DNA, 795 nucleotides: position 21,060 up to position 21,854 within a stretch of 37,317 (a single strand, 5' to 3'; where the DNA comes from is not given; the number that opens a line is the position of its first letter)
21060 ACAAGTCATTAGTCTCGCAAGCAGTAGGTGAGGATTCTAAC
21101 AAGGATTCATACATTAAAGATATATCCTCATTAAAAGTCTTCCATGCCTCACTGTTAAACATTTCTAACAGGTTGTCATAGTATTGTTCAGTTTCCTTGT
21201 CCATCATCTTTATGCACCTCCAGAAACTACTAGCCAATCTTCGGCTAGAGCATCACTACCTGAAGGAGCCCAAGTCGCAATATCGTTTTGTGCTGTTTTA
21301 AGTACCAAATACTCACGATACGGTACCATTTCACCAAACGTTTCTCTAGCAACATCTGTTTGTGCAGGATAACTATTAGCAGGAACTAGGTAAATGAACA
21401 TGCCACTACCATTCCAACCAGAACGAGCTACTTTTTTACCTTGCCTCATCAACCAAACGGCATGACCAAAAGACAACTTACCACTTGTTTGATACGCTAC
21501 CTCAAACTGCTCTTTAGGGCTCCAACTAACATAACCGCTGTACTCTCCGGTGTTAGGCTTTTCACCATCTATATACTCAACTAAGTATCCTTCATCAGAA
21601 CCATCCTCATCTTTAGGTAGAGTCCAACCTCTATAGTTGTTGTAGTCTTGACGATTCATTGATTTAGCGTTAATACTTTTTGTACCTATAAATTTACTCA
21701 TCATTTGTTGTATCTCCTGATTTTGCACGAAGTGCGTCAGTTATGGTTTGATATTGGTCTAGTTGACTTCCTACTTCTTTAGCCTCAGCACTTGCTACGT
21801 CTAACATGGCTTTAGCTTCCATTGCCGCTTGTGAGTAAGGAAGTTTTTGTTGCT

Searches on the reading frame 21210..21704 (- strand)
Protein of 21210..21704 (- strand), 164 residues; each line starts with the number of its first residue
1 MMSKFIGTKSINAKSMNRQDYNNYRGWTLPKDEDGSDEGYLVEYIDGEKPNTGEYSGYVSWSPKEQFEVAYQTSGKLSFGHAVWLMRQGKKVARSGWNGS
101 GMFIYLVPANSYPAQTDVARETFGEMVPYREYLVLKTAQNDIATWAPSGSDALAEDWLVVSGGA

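Call 71: search_protein_families(library=pfam, proteins=[window:21210-21704:-], max_evalue=0.001)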
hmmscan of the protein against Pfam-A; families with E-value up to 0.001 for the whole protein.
window:21210-21704:- (164 aa): 1 family
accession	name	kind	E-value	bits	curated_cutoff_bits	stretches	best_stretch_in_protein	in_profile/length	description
PF11195.14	Tad2-like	-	1.3e-22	80.5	25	1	78-160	2-73/73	Thoeris anti-defense 2-like domain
